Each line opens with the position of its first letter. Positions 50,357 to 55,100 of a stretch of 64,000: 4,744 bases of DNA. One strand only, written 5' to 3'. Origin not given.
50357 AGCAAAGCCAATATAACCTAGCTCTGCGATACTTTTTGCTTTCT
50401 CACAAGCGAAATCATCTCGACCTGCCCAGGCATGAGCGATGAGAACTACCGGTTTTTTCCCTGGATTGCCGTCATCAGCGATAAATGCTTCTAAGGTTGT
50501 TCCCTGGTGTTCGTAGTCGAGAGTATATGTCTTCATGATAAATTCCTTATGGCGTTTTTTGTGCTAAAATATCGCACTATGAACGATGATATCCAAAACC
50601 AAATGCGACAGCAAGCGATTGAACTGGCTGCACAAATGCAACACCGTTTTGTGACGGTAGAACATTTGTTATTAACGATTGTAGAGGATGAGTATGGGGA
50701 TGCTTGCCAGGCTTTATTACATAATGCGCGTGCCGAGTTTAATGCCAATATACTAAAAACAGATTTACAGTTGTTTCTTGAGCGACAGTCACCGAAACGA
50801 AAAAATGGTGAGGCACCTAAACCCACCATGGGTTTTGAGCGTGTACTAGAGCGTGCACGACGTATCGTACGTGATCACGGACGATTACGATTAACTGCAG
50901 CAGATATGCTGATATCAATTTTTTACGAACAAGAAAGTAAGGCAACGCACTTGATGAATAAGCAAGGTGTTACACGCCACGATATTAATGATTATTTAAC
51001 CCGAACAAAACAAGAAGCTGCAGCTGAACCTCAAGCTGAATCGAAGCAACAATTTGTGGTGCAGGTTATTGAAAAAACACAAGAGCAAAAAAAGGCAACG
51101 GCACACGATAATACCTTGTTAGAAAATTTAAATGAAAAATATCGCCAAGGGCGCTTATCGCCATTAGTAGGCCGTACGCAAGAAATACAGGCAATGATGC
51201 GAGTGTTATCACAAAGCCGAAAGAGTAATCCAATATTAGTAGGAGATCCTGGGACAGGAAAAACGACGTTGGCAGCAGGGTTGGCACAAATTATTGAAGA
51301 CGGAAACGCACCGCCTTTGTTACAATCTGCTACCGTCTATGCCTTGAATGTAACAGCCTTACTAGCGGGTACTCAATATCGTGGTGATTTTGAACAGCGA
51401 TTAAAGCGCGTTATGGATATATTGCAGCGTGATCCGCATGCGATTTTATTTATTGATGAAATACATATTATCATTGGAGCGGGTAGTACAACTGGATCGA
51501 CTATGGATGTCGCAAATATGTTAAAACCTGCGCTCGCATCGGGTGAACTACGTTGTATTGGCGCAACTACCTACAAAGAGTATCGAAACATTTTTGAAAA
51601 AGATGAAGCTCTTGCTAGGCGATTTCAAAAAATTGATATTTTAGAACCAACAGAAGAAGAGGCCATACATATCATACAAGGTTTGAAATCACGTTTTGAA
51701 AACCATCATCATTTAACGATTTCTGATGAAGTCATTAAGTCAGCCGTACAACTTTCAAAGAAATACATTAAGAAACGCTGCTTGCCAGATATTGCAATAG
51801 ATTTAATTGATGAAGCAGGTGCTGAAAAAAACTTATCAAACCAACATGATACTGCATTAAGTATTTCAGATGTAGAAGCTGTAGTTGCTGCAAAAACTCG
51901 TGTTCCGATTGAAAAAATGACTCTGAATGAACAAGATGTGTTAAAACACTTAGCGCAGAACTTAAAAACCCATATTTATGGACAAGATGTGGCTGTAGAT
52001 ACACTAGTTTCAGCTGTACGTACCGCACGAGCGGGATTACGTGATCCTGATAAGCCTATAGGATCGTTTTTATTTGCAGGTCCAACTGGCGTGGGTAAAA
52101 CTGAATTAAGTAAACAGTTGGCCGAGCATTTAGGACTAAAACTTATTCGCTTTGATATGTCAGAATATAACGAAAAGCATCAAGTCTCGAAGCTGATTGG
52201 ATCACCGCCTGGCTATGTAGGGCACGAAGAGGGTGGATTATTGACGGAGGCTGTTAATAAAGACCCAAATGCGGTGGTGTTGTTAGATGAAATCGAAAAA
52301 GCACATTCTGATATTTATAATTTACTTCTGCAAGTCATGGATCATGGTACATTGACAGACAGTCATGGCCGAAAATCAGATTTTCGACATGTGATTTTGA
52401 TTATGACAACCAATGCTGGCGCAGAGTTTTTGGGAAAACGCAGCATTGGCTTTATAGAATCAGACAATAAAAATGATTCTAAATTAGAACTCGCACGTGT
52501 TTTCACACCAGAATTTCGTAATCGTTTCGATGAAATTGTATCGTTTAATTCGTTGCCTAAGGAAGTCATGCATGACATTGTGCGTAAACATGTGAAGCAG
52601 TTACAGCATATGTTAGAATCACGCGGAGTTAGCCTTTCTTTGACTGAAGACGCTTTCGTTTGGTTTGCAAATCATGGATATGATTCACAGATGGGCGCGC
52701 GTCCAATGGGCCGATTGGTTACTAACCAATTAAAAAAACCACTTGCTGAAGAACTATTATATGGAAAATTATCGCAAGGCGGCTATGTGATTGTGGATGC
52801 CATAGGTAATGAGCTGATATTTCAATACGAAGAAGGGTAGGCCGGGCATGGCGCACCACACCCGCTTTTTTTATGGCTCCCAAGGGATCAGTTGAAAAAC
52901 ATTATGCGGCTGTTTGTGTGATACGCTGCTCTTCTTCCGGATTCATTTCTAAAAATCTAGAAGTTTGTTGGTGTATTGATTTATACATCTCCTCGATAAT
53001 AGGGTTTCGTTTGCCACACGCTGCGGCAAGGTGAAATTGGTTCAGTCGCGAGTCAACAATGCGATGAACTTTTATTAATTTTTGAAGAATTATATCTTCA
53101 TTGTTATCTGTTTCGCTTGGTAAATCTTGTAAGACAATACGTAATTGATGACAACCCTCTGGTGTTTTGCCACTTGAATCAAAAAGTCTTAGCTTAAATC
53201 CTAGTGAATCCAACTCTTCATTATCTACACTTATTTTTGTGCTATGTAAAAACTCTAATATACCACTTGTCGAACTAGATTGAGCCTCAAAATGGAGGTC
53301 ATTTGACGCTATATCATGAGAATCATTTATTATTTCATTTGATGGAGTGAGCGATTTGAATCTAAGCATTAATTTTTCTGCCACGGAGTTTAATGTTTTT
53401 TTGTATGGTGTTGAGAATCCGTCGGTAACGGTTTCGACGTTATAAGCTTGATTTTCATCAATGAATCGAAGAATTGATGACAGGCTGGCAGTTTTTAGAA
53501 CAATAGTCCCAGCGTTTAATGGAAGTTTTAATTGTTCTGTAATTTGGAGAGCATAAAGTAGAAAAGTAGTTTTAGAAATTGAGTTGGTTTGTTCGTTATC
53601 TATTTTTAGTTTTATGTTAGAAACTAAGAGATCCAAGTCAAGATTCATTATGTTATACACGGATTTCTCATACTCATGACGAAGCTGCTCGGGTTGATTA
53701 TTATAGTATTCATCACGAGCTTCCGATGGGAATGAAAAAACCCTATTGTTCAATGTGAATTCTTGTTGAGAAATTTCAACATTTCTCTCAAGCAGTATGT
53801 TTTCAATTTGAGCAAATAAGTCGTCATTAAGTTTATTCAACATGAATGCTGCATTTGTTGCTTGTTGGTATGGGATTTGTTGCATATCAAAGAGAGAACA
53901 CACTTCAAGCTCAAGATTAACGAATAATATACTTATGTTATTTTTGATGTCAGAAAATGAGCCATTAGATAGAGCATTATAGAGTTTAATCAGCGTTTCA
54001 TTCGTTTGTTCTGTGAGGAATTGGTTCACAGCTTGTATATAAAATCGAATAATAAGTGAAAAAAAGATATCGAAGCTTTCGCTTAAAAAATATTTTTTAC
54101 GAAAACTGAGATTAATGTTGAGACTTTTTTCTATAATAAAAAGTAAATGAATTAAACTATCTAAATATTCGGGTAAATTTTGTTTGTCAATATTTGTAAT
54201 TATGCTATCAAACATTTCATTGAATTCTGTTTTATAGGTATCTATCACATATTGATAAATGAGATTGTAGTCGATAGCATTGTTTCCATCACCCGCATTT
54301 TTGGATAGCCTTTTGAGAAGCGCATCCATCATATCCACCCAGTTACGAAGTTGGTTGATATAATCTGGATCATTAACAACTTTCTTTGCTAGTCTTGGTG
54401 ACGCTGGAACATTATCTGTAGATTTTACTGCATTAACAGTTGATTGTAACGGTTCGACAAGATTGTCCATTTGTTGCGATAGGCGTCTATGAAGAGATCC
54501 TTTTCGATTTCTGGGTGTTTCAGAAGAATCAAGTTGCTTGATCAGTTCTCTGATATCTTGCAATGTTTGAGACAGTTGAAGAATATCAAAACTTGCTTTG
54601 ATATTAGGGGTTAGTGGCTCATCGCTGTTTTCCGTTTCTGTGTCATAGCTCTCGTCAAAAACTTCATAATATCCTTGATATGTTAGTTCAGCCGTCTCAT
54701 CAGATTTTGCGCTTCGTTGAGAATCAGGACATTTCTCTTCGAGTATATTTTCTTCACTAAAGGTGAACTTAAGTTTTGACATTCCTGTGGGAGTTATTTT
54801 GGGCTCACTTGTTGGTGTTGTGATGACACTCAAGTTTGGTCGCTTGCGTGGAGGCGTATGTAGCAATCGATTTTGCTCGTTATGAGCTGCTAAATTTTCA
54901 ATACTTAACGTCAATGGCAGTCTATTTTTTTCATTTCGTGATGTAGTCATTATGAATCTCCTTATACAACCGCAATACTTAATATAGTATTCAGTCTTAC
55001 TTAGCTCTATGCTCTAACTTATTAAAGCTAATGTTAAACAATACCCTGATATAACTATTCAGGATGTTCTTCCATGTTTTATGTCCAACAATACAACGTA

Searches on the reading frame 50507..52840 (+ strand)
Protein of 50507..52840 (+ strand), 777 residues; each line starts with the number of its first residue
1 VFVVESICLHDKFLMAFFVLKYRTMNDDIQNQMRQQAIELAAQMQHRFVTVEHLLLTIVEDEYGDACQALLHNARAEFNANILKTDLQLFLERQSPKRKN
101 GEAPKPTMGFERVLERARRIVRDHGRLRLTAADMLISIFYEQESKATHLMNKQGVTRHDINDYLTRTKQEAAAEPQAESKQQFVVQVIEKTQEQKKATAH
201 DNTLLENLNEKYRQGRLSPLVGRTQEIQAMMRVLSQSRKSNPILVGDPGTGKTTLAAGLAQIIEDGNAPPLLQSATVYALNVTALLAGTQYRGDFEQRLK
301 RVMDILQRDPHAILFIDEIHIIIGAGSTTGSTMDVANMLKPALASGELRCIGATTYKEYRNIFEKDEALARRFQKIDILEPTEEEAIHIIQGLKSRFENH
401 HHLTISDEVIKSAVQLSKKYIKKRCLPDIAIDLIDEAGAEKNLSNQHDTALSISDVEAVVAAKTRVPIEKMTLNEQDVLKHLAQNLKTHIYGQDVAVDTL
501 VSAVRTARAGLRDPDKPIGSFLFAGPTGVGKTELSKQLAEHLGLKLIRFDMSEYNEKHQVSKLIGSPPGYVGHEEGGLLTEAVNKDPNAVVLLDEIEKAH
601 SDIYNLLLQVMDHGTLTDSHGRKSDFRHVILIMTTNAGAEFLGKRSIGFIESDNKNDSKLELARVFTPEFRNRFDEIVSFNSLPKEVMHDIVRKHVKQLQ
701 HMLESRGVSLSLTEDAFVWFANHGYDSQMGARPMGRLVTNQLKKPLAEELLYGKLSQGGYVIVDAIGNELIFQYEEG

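Call 21: search_protein_families(library=ncbifam, proteins=[window:50507-52840:+], max_evalue=0.00001)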
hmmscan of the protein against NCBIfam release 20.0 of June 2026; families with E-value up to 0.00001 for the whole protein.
window:50507-52840:+ (777 aa): 24 families
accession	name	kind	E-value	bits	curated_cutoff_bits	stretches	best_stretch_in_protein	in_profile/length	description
TIGR02639.1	ClpA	equivalog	5.1e-283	940.7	993.15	1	31-764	6-733/734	ATP-dependent Clp protease ATP-binding subunit ClpA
NF008263.0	PRK11034.1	equivalog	5.6e-252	837.9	1350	1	36-774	12-744/758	ATP-dependent Clp protease ATP-binding subunit ClpA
TIGR03346.1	chaperone_ClpB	equivalog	5.8e-209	696.5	1232.1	2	453-772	530-852/853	ATP-dependent chaperone ClpB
TIGR03345.1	VI_ClpV1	equivalog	2.2e-180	601.9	884.95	2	31-446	6-415/852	type VI secretion system ATPase TssH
NF008118.0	PRK10865.1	equivalog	1.3e-175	585.8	1417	2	455-770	535-853/857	ATP-dependent chaperone ClpB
NF033606.1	heat_AAA_ClpK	exception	9e-153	510.3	1900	2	455-761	580-894/949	heat shock survival AAA family ATPase ClpK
NF033607.0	disagg_AAA_ClpG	exception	1.7e-150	502.8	1900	2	452-761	556-872/932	AAA family protein disaggregase ClpG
NF003745.1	PRK05342.1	equivalog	1.2e-15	57.4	359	0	667-743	297-377/418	ATP-dependent Clp protease ATP-binding subunit ClpX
TIGR00382.1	clpX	equivalog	2.2e-11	43.4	370.75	0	667-742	303-382/414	ATP-dependent protease ATP-binding subunit ClpX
TIGR03922.1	T7SS_EccA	equivalog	3.7e-10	39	466.65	1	239-443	312-514/557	type VII secretion AAA-ATPase EccA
NF003229.0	PRK04195.1-5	equivalog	4.8e-10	38.7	280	0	520-598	46-114/413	replication factor C large subunit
TIGR02397.1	dnaX_nterm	equivalog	4.9e-09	35.9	250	0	489-542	15-60/355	DNA polymerase III subunit gamma/tau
NF003230.0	PRK04195.1-6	equivalog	6.6e-09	34.9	441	0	515-566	39-87/494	replication factor C large subunit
NF001679.0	PRK00440.1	equivalog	7.2e-09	35.2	303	0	209-261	9-61/322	replication factor C small subunit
NF009883.0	PRK13341.1-4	equivalog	8.8e-09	33.8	668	1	228-388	44-177/729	AAA family ATPase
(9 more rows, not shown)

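Call 53: find_homologous_proteins(query=window:50507-52840:+, max_evalue=1e-100)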
Query window:50507-52840:+ (777 aa): 7994 proteins with E <= 1e-100 among 8000 candidates; the best 120 are listed.
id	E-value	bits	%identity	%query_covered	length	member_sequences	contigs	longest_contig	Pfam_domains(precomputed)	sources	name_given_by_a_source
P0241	0.0e+0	1669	100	97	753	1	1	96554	PF13173.13,PF02861.26,PF20030.6,PF13604.13,PF00004.36,PF13401.13,PF17871.8,PF13238.13,PF05496.19,PF07728.21,PF13191.13,PF00158.33,PF07724.21,PF07726.18,PF12775.14,PF02367.24,PF00910.29,PF05621.18,PF01078.28,PF10431.16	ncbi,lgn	ncbi:MAG: AAA family ATPase [Gammaproteobacteria bacterium]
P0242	2.0e-281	953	-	-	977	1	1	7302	PF02861.26,PF22968.3,PF00004.36,PF13401.13,PF17871.8,PF05496.19,PF07728.21,PF13191.13,PF00158.33,PF07724.21,PF05621.18,PF01078.28,PF10431.16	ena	-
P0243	1.5e-264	898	55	96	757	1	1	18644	PF13173.13,PF02861.26,PF20030.6,PF13245.13,PF00004.36,PF13401.13,PF17871.8,PF13238.13,PF05496.19,PF07728.21,PF13191.13,PF00158.33,PF07724.21,PF07726.18,PF12775.14,PF13207.13,PF00910.29,PF05621.18,PF01078.28,PF10431.16,PF20720.4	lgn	-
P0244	3.0e-262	890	55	96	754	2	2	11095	PF13173.13,PF20030.6,PF13604.13,PF00004.36,PF13401.13,PF13238.13,PF00448.29,PF07728.21,PF13191.13,PF07724.21,PF05729.19,PF13521.13,PF10431.16,PF02861.26,PF03266.22,PF17871.8,PF05496.19,PF00158.33,PF07726.18,PF12775.14,PF02367.24,PF13207.13,PF00910.29,PF05621.18,PF01078.28,PF20720.4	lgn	-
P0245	1.4e-260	885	54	96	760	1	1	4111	PF13173.13,PF02861.26,PF20030.6,PF00004.36,PF13401.13,PF17871.8,PF13238.13,PF05496.19,PF07728.21,PF13191.13,PF00158.33,PF07724.21,PF07726.18,PF12775.14,PF00910.29,PF05621.18,PF10431.16,PF20720.4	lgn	-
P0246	2.6e-260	884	54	96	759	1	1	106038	PF13173.13,PF02861.26,PF20030.6,PF00004.36,PF13401.13,PF17871.8,PF13238.13,PF05496.19,PF07728.21,PF13191.13,PF00158.33,PF07724.21,PF07726.18,PF12775.14,PF00910.29,PF05621.18,PF01078.28,PF10431.16,PF20720.4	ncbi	-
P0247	1.5e-259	881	55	95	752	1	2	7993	PF13173.13,PF20030.6,PF13604.13,PF00004.36,PF13401.13,PF03193.23,PF13238.13,PF07728.21,PF13191.13,PF07724.21,PF05729.19,PF13521.13,PF10431.16,PF02861.26,PF03266.22,PF17871.8,PF05496.19,PF00158.33,PF07726.18,PF12775.14,PF02367.24,PF13207.13,PF00910.29,PF05621.18,PF01078.28,PF20720.4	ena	-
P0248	8.0e-259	879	55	97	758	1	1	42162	PF13173.13,PF20030.6,PF13671.13,PF00004.36,PF13401.13,PF13238.13,PF07728.21,PF04851.22,PF13191.13,PF07724.21,PF05729.19,PF10431.16,PF02861.26,PF06068.20,PF17871.8,PF05496.19,PF01695.24,PF00158.33,PF07726.18,PF12775.14,PF02367.24,PF00910.29,PF05621.18,PF01078.28,PF20720.4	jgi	-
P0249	1.1e-258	878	54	98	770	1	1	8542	PF13173.13,PF02861.26,PF20030.6,PF00004.36,PF13401.13,PF17871.8,PF13238.13,PF05496.19,PF07728.21,PF13191.13,PF00158.33,PF07724.21,PF07726.18,PF12775.14,PF00910.29,PF05621.18,PF01078.28,PF10431.16,PF20720.4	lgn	-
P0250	2.5e-256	871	54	96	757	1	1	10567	PF13173.13,PF02861.26,PF20030.6,PF00004.36,PF13401.13,PF17871.8,PF13238.13,PF05496.19,PF07728.21,PF13191.13,PF00158.33,PF07724.21,PF07726.18,PF12775.14,PF00910.29,PF05621.18,PF01078.28,PF10431.16,PF20720.4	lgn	-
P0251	4.5e-256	870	55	95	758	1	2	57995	PF13173.13,PF02861.26,PF13604.13,PF00004.36,PF13401.13,PF03193.23,PF17871.8,PF13238.13,PF05496.19,PF07728.21,PF04851.22,PF13191.13,PF00158.33,PF07724.21,PF07726.18,PF12775.14,PF05729.19,PF02367.24,PF00910.29,PF05621.18,PF01078.28,PF10431.16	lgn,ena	-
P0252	1.6e-254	865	53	96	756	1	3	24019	PF13173.13,PF02861.26,PF20030.6,PF00004.36,PF13401.13,PF17871.8,PF13238.13,PF05496.19,PF07728.21,PF13191.13,PF00158.33,PF07724.21,PF07726.18,PF12775.14,PF00910.29,PF05621.18,PF01078.28,PF10431.16,PF20720.4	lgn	-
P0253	3.5e-252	857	53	96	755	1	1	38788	PF13173.13,PF02861.26,PF20030.6,PF00004.36,PF13401.13,PF17871.8,PF13238.13,PF05496.19,PF07728.21,PF13191.13,PF00158.33,PF07724.21,PF07726.18,PF12775.14,PF00910.29,PF05621.18,PF01078.28,PF10431.16,PF20720.4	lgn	-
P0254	9.2e-251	852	54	95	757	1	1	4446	PF13173.13,PF02861.26,PF20030.6,PF06068.20,PF00004.36,PF13401.13,PF03193.23,PF17871.8,PF13238.13,PF05496.19,PF07728.21,PF13191.13,PF00158.33,PF07724.21,PF07726.18,PF12775.14,PF00910.29,PF05621.18,PF10431.16,PF20720.4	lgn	-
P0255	7.6e-247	839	53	95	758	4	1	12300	PF13173.13,PF02861.26,PF20030.6,PF00004.36,PF13401.13,PF17871.8,PF13238.13,PF05496.19,PF07728.21,PF13191.13,PF00158.33,PF07724.21,PF07726.18,PF12775.14,PF00910.29,PF05621.18,PF01078.28,PF10431.16,PF20720.4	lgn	-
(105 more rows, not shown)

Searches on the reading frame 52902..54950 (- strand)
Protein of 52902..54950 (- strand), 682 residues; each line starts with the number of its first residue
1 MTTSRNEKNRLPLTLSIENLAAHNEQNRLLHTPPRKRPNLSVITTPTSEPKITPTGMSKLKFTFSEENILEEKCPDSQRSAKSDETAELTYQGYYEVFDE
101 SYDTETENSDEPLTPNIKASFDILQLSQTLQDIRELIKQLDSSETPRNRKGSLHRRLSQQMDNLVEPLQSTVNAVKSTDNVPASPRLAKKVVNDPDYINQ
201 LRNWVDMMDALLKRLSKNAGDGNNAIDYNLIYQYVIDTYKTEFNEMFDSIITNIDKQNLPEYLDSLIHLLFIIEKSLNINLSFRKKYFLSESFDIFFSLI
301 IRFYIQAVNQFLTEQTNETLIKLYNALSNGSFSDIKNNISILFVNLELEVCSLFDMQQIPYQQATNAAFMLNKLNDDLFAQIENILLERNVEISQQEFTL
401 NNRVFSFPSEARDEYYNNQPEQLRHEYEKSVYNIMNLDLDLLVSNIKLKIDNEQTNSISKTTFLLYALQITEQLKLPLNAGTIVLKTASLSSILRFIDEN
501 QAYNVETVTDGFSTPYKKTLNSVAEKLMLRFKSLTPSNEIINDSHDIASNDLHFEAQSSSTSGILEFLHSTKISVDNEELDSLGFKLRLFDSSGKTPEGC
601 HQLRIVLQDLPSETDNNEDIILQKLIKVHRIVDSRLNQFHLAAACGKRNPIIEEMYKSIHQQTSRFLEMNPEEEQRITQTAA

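Call 21: search_protein_families(library=ncbifam, proteins=[window:52902-54950:-], max_evalue=0.00001)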
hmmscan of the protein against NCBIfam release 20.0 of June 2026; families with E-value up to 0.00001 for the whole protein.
window:52902-54950:- (682 aa): 0 families

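Call 56: search_protein_families(library=pfam, proteins=[window:52902-54950:-], max_evalue=0.1)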
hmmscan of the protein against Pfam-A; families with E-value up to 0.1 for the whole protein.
window:52902-54950:- (682 aa): 1 family
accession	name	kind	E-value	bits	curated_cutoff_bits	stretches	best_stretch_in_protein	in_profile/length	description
PF07729.17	FCD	-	0.051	14.4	24.3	0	638-680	54-96/125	FCD domain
